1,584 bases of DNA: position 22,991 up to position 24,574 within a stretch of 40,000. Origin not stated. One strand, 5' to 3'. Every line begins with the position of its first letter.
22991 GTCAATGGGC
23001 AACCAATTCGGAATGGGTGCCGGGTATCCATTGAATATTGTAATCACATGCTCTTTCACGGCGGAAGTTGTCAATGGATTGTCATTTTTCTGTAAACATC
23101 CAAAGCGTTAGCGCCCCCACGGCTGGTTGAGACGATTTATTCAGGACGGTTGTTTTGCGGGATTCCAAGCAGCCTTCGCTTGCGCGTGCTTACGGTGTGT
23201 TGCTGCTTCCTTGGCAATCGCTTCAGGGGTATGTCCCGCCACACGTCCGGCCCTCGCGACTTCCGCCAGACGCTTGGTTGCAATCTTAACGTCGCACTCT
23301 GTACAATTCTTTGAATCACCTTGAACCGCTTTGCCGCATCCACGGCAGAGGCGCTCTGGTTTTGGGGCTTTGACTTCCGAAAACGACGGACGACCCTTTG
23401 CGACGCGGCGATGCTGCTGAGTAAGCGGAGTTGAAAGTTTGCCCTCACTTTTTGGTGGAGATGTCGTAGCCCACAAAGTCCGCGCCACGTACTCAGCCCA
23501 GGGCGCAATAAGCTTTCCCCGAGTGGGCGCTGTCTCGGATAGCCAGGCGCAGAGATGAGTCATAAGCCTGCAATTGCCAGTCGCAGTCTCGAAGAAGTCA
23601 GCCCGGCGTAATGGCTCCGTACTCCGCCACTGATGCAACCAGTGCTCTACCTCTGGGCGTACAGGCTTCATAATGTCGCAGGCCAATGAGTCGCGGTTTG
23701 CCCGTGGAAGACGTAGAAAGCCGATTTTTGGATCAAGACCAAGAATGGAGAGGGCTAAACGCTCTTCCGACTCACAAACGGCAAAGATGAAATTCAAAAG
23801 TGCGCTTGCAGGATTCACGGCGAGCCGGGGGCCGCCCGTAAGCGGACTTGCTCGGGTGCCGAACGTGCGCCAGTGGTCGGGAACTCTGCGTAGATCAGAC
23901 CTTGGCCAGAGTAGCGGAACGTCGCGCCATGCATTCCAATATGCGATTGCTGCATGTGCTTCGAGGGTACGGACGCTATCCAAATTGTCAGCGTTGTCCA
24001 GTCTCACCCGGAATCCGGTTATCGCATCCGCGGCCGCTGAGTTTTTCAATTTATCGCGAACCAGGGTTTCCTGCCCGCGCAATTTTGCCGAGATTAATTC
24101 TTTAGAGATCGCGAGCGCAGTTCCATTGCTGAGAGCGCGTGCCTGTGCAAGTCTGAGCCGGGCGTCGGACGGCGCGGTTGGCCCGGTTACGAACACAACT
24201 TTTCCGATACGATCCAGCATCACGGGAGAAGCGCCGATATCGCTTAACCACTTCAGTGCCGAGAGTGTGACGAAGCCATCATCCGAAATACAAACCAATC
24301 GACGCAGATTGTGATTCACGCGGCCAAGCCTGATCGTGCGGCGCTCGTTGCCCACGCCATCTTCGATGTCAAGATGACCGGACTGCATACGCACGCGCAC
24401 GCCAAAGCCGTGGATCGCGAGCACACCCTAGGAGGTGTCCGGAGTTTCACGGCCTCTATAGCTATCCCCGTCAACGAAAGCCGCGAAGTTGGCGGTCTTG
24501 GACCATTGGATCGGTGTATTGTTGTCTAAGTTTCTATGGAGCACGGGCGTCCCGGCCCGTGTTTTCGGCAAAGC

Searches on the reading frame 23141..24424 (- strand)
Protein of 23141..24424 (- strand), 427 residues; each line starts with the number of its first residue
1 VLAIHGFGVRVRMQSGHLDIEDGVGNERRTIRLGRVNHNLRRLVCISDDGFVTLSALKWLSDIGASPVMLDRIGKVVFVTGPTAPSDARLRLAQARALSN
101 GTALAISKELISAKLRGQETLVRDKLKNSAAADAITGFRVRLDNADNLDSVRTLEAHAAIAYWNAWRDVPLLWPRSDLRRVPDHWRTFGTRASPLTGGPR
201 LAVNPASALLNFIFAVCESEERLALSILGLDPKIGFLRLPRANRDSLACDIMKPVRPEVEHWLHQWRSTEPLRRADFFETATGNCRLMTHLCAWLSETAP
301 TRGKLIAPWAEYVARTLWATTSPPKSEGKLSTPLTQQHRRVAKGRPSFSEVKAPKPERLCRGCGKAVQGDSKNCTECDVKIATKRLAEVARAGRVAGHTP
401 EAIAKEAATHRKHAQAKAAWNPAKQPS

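Call 4: search_protein_families(library=pfam, proteins=[window:23141-24424:-], max_evalue=10)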
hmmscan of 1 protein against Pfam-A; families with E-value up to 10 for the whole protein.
window:23141-24424:- (427 aa): 4 families
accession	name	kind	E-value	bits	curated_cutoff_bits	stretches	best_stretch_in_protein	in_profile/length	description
PF01867.21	Cas_Cas1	-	1.7e-30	106.6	22.3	1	4-288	3-270/283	CRISPR associated protein Cas1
PF12773.13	DZR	-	0.078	13.6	27.3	1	358-377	25-44/45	Double zinc ribbon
PF17032.10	Zn_ribbon_15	-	0.15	13.3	28.9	1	357-377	52-72/73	zinc-ribbon family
PF11278.13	DUF3079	-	0.16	12.3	27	1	353-376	9-32/51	Protein of unknown function (DUF3079)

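Call 5: search_protein_families(library=ncbifam, proteins=[window:23141-24424:-], max_evalue=10)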
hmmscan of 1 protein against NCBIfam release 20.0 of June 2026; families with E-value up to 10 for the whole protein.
window:23141-24424:- (427 aa): 8 families
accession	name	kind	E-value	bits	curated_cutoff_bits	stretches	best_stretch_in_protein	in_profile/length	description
NF049935.1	cas4g_cas1g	exception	5.6e-22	77.9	560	1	4-259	219-459/546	CRISPR-associated endonuclease Cas4g/Cas1g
TIGR00287.1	cas1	equivalog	3.2e-19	69.2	71.7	1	52-258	46-244/327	CRISPR-associated endonuclease Cas1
TIGR03640.1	cas1_DVULG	exception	5.4e-18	65.3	385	1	38-287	37-282/340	type I-C CRISPR-associated endonuclease Cas1c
TIGR04093.1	cas1_CYANO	exception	1e-17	64.1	385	1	51-257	50-245/334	type I-D CRISPR-associated endonuclease Cas1d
TIGR03983.1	cas1_MYXAN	equivalog_domain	5.6e-08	32.1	358.05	1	86-256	91-256/347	type I-MYXAN CRISPR-associated endonuclease Cas1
TIGR03639.1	cas1_NMENI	exception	2.4e-07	30.4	120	2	204-269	170-235/278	type II CRISPR-associated endonuclease Cas1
TIGR03641.1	cas1_HMARI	exception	7.5e-06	25.5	304.1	1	91-257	85-235/324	type I-B CRISPR-associated endonuclease Cas1b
TIGR04329.1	cas1_PREFRAN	exception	9.2e-05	21.7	300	2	223-277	206-260/317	type V CRISPR-associated endonuclease Cas1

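Call 6: search_solved_structures(query=window:23141-24424:-, max_evalue=10, show_alignments=3)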
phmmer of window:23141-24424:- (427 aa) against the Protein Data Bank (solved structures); distinct sequences matched with E-value up to 10: 11.
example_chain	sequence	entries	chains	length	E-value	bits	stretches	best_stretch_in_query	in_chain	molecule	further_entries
4n06_A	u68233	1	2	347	9.6e-11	44.6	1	2-259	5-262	CRISPR-associated endonuclease Cas1 1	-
6opm_A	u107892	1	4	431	2.1e-10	43.5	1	2-288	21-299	CRISPR-associated endonuclease Cas1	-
7mi4_A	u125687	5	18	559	6.4e-09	38.6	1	200-287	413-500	CRISPR-associated exonuclease Cas4/endonuclease Cas1 fusion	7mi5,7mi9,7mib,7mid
7cr6_A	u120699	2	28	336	1.1e-08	37.7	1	52-280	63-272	CRISPR-associated endonuclease Cas1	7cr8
8d3l_A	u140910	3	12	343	4.6e-05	25.8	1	130-257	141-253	CRISPR-associated endonuclease Cas1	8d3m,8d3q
8d3p_A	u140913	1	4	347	4.8e-05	25.8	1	130-257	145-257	CRISPR-associated endonuclease Cas1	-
4xtk_A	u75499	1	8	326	0.22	13.7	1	100-260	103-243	CRISPR-associated endonuclease Cas1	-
2vhc_A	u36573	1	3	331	1.3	11.2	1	49-110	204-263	NTPASE P4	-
9h1h_B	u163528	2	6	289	1.6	10.9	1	204-269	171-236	CRISPR-associated endonuclease Cas1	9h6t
9hp8_F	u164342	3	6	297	1.6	10.9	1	204-269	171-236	CRISPR-associated endonuclease Cas1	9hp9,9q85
6qxf_I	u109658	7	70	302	1.7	10.8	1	204-269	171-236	CRISPR-associated endonuclease Cas1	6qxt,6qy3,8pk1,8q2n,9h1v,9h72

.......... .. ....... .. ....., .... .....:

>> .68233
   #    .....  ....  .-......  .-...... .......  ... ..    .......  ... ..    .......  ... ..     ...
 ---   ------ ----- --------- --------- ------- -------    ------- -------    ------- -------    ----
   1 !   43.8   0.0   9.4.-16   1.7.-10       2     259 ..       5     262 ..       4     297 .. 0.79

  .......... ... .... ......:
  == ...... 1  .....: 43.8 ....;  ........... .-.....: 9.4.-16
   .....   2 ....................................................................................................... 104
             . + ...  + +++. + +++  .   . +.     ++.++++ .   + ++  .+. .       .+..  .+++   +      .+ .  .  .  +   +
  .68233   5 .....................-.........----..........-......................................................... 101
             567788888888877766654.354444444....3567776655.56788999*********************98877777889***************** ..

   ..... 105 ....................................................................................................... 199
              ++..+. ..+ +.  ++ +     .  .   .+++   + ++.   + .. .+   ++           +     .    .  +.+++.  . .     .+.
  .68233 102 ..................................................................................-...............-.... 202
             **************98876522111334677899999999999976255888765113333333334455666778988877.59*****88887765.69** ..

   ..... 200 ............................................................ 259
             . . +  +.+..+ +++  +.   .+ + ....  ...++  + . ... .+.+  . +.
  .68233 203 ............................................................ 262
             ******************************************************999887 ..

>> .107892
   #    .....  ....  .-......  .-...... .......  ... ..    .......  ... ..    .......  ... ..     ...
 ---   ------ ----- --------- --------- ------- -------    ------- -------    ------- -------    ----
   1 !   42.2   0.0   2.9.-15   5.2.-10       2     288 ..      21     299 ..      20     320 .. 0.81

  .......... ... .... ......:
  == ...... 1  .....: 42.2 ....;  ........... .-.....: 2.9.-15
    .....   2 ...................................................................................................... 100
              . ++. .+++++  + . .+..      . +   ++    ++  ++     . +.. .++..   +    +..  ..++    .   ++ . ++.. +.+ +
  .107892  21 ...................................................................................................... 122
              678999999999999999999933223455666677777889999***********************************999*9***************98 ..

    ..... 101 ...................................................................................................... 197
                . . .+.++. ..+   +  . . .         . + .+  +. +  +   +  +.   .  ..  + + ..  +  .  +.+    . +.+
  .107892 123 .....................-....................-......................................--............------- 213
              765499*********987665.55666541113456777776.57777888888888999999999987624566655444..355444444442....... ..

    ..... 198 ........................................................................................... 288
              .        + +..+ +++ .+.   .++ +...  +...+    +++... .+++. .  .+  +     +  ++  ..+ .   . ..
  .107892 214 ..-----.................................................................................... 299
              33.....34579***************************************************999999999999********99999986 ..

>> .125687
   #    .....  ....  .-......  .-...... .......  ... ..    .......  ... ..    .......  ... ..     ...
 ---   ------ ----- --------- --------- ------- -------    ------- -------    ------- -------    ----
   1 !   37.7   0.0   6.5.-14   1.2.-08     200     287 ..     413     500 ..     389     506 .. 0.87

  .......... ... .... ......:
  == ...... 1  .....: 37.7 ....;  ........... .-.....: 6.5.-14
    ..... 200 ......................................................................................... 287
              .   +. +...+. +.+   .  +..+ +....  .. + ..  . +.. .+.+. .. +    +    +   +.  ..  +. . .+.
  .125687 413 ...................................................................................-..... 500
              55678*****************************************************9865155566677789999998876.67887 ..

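Call 14: find_homologous_proteins(query=window:23141-24424:-, max_evalue=0.001)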
Query window:23141-24424:- (427 aa): 2562 proteins with E <= 0.001 among 8000 candidates; the best 120 are listed.
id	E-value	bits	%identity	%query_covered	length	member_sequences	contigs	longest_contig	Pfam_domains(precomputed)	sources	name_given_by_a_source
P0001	2.8e-261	885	93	100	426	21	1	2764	PF01867.22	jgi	-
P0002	6.3e-254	861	89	100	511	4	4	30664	PF01867.22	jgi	-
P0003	1.8e-248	843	87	100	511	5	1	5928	PF01867.22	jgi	jgi:CRISPR-associated endonuclease Cas1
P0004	2.0e-248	842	87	100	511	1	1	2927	PF01867.22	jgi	jgi:CRISPR-associated endonuclease Cas1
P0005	1.5e-244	830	85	100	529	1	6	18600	PF01867.22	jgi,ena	jgi:CRISPR-associated endonuclease Cas1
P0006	6.4e-241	818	84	100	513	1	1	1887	PF01867.22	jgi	jgi:CRISPR-associated endonuclease Cas1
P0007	1.7e-240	816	85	100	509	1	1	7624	PF01867.22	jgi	jgi:CRISPR-associated endonuclease Cas1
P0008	2.9e-238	809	85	100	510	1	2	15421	PF01867.22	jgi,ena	jgi:CRISPR-associated endonuclease Cas1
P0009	1.8e-236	803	82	100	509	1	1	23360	PF01867.22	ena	-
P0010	4.4e-234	795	88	95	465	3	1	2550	PF01867.22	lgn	-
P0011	3.8e-233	792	81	100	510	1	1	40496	PF01867.22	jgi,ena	-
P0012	5.1e-233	792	81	100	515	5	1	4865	PF01867.22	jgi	-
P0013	6.1e-228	775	80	100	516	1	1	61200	PF01867.22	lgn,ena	-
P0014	6.8e-227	772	80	100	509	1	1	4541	PF01867.22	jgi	jgi:CRISPR-associated endonuclease Cas1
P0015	4.3e-226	769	79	100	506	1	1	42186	PF01867.22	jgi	jgi:CRISPR-associated endonuclease Cas1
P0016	1.6e-223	760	78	100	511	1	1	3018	PF01867.22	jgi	jgi:CRISPR-associated endonuclease Cas1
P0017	3.8e-221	753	78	100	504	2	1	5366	PF01867.22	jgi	jgi:CRISPR-associated endonuclease Cas1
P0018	4.5e-201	687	72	100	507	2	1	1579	PF01867.22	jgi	-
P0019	6.6e-201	686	93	77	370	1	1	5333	PF01867.22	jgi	jgi:CRISPR-associated endonuclease Cas1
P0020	2.7e-199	681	73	100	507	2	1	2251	PF01867.22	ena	-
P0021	1.0e-195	669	70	100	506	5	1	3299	PF01867.22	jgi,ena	-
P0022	3.7e-195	667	69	100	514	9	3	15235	PF01867.22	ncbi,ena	-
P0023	5.1e-194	663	65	100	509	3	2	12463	PF01867.22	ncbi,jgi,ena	-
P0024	3.5e-193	661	68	100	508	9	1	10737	PF01867.22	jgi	jgi:CRISPR-associated endonuclease Cas1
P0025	1.5e-192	658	65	100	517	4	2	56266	PF01867.22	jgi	jgi:CRISPR-associated endonuclease Cas1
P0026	1.6e-192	658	65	100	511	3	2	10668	PF01867.22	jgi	jgi:CRISPR-associated endonuclease Cas1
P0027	4.8e-192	657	66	100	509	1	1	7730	PF01867.22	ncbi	-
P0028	8.9e-190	649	66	100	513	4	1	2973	PF01867.22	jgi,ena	jgi:CRISPR-associated endonuclease Cas1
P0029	1.0e-188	646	65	100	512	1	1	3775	PF01867.22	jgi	jgi:CRISPR-associated endonuclease Cas1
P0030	1.6e-188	645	67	100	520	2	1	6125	PF01867.22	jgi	jgi:CRISPR-associated endonuclease Cas1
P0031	1.7e-187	642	63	100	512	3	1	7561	PF01867.22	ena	-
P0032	2.1e-187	641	63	100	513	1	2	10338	PF01867.22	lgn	-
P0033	2.3e-187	641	64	100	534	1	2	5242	PF01867.22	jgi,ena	-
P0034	3.1e-187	641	64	100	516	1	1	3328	PF01867.22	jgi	jgi:CRISPR-associated endonuclease Cas1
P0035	3.2e-187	641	65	100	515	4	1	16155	PF01867.22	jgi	jgi:CRISPR-associated endonuclease Cas1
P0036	7.3e-187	640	63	100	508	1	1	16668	PF01867.22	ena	-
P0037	9.2e-187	639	66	100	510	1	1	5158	PF01867.22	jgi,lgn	jgi:CRISPR-associated endonuclease Cas1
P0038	1.2e-186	639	64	100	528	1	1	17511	PF01867.22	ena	-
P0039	1.8e-186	638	64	100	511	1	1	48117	PF01867.22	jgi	jgi:CRISPR-associated endonuclease Cas1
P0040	2.0e-186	638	68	97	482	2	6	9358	PF01867.22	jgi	jgi:CRISPR-associated endonuclease Cas1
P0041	1.8e-185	635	68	100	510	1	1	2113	PF01867.22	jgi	jgi:CRISPR-associated endonuclease Cas1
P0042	1.6e-184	632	68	100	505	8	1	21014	PF01867.22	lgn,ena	-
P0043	2.4e-184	631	66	100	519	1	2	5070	PF01867.22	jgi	-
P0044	2.8e-181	621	63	100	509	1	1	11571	PF01867.22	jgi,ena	jgi:CRISPR-associated endonuclease Cas1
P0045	4.5e-181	621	63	100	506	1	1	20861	PF01867.22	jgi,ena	-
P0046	3.5e-180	618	61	100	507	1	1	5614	PF01867.22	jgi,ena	jgi:CRISPR-associated endonuclease Cas1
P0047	2.3e-179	615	65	98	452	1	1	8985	PF01867.22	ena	-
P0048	1.6e-177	609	62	100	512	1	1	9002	PF01867.22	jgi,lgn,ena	jgi:CRISPR-associated endonuclease Cas1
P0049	1.9e-177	609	63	99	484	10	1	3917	PF01867.22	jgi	jgi:CRISPR-associated endonuclease Cas1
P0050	2.4e-177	608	63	100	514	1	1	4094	PF01867.22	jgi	jgi:CRISPR-associated endonuclease Cas1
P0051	4.0e-177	608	63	100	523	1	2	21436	PF01867.22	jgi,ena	-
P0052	1.1e-176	606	64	97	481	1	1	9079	PF01867.22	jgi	jgi:CRISPR-associated endonuclease Cas1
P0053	1.2e-176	606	66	97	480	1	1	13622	PF01867.22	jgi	jgi:CRISPR-associated endonuclease Cas1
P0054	3.2e-175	601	64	100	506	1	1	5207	PF01867.22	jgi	jgi:CRISPR-associated endonuclease Cas1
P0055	4.2e-175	601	64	100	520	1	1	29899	PF01867.22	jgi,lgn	jgi:CRISPR-associated endonuclease Cas1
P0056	4.2e-175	601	61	100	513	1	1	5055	PF01867.22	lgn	-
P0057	5.3e-174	597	62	100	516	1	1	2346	PF01867.22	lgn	-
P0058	1.2e-173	596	62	100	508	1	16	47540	PF01867.22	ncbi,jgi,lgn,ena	ncbi:MAG: CRISPR-associated endonuclease Cas1 [Terriglobales bacterium]|jgi:CRISPR-associated endonu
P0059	2.0e-173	595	66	95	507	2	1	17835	PF01867.22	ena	-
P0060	3.1e-172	591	60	100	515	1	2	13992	PF01867.22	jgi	jgi:CRISPR-associated endonuclease Cas1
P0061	7.1e-172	590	65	100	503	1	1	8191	PF01867.22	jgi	jgi:CRISPR-associated endonuclease Cas1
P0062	9.1e-172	590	65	100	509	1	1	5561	PF01867.22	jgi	jgi:CRISPR-associated endonuclease Cas1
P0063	8.9e-171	587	61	100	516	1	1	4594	PF01867.22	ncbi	-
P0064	1.6e-170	586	65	100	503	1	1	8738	PF01867.22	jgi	jgi:CRISPR-associated endonuclease Cas1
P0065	1.8e-169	582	64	100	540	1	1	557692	PF01867.22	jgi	jgi:CRISPR-associated endonuclease Cas1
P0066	2.0e-169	582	60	100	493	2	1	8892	PF01867.22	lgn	-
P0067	3.6e-169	581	63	97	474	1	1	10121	PF01867.22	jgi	jgi:CRISPR-associated endonuclease Cas1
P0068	1.9e-168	579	61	100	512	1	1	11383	PF01867.22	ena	-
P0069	3.3e-168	578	63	100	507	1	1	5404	PF01867.22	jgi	jgi:CRISPR-associated endonuclease Cas1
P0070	5.8e-168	577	61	100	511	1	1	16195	PF01867.22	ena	-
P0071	6.3e-168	577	61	100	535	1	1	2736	PF01867.22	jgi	jgi:CRISPR-associated endonuclease Cas1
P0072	1.4e-167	576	63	100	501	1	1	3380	PF01867.22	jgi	jgi:CRISPR-associated endonuclease Cas1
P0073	1.4e-167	576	63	100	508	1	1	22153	PF01867.22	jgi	jgi:CRISPR-associated endonuclease Cas1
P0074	2.6e-167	575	59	100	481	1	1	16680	PF01867.22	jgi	jgi:CRISPR-associated endonuclease Cas1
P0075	2.9e-167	575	63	100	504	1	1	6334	PF01867.22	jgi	jgi:CRISPR-associated endonuclease Cas1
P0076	3.0e-167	575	67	90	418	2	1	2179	PF01867.22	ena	-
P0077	7.4e-167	574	63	100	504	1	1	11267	PF01867.22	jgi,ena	-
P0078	8.6e-167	574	67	92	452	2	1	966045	PF01867.22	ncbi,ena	-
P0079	1.2e-166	573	85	69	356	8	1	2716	PF01867.22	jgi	jgi:hypothetical protein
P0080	1.3e-166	573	60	100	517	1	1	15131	PF01867.22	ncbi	-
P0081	1.8e-166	572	59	100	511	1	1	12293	PF01867.22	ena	-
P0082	1.9e-166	572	63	100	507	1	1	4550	PF01867.22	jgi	jgi:CRISPR-associated endonuclease Cas1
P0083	2.0e-166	572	62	100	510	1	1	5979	PF01867.22,PF13560.13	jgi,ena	-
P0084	2.4e-166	572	62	100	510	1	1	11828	PF01867.22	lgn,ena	-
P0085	4.0e-166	571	60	100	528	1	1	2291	PF01867.22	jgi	-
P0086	6.3e-166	571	62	100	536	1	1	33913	PF01867.22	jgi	jgi:CRISPR-associated protein Cas1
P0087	6.8e-166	571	59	100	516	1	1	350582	PF01867.22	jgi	jgi:CRISPR-associated endonuclease Cas1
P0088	1.1e-165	570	61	100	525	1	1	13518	PF01867.22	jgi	jgi:CRISPR-associated endonuclease Cas1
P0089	3.4e-165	568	61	100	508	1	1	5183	PF01867.22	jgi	jgi:CRISPR-associated endonuclease Cas1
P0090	4.4e-165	568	62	100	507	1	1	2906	PF01867.22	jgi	jgi:CRISPR-associated endonuclease Cas1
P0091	7.6e-165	567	60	100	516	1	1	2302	PF01867.22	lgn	-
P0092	1.0e-164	567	60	100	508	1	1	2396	PF01867.22,PF13560.13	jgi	jgi:CRISPR-associated endonuclease Cas1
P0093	2.1e-164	566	60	100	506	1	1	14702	PF01867.22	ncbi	-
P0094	5.1e-164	564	60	100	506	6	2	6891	PF01867.22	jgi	-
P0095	1.1e-163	563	58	100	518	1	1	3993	PF01867.22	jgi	jgi:CRISPR/Cas system-associated endonuclease Cas1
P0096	1.1e-163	563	58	100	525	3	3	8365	PF01867.22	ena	-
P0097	1.3e-163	563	57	100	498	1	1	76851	PF01867.22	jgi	jgi:CRISPR-associated endonuclease Cas1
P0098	1.7e-163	563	62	100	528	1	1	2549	PF01867.22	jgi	jgi:CRISPR-associated endonuclease Cas1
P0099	2.5e-163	562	59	100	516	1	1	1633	PF01867.22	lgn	-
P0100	3.4e-163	562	59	100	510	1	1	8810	PF01867.22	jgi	jgi:CRISPR-associated endonuclease Cas1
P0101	3.6e-163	562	60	100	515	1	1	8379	PF01867.22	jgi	jgi:CRISPR-associated protein Cas1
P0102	6.7e-163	561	60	100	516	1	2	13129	PF01867.22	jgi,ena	jgi:CRISPR-associated endonuclease Cas1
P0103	8.9e-163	560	61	100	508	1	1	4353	PF01867.22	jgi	jgi:CRISPR-associated endonuclease Cas1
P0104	9.2e-163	560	60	100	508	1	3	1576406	PF01867.22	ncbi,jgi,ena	-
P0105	1.2e-162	560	58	100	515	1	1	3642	PF01867.22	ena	-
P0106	1.3e-162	560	59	98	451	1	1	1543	PF01867.22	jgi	jgi:CRISPR-associated endonuclease Cas1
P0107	1.8e-162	559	60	100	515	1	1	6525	PF01867.22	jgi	jgi:CRISPR-associated endonuclease Cas1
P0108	2.4e-162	559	61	100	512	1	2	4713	PF01867.22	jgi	-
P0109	2.5e-162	559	58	100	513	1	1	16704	PF01867.22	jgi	jgi:CRISPR-associated endonuclease Cas1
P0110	3.1e-162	559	60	100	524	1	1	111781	PF01867.22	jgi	jgi:CRISPR-associated endonuclease Cas1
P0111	3.2e-162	559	59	100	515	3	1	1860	PF01867.22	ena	-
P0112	3.4e-162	558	59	100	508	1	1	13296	PF01867.22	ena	-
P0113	3.9e-162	558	59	100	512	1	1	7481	PF01867.22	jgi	jgi:CRISPR-associated endonuclease Cas1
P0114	8.6e-162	557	59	100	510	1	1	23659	PF01867.22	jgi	jgi:CRISPR-associated endonuclease Cas1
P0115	1.0e-161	557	59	100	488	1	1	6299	PF01867.22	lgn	-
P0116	1.2e-161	557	60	100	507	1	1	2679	PF01867.22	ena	-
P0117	1.2e-161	557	59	100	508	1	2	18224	PF01867.22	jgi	-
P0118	1.3e-161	557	59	100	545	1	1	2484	PF01867.22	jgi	jgi:CRISPR-associated endonuclease Cas1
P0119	1.4e-161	556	60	100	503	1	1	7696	PF01867.22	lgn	-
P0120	2.2e-161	556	58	100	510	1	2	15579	PF01867.22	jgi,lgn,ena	jgi:CRISPR-associated endonuclease Cas1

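Call 18: find_encoding_contigs(protein=P0002, flank=10000, max_places=4)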
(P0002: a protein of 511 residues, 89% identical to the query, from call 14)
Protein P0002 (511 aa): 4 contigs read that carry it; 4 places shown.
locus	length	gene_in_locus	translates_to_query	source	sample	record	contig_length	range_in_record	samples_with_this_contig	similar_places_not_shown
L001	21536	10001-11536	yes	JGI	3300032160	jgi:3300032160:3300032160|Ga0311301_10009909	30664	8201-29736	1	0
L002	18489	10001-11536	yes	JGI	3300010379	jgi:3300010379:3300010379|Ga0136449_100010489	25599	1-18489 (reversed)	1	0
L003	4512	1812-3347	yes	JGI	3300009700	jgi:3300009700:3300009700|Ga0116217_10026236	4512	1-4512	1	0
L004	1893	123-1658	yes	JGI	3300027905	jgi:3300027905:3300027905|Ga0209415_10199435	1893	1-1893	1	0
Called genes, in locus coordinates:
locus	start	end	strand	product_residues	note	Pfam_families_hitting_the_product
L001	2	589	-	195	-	-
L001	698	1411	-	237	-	-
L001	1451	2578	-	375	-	PF00089:Trypsin, PF13365:Trypsin_2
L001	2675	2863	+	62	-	-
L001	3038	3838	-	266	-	-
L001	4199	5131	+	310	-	-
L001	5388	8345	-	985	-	-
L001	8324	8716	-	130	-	-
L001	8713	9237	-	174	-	-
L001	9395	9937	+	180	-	-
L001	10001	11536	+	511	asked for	PF01867:Cas_Cas1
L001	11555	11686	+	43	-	-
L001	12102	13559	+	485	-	PF13517:FG-GAP_3, PF01839:FG-GAP (weak), PF13517:FG-GAP_3, PF01839:FG-GAP (weak), PF13517:FG-GAP_3 (weak)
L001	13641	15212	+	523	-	-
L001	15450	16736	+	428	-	-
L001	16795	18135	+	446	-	-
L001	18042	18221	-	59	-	-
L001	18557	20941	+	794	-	PF00069:Pkinase, PF01636:APH (faint), PF03109:ABC1, PF07714:PK_Tyr_Ser-Thr, PF13432:TPR_16 (weak), PF13414:TPR_11 (weak), PF13432:TPR_16 (weak), PF14559:TPR_19, +5 more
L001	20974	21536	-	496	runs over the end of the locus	?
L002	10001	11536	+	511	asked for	PF01867:Cas_Cas1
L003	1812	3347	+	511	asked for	PF01867:Cas_Cas1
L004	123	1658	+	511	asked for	PF01867:Cas_Cas1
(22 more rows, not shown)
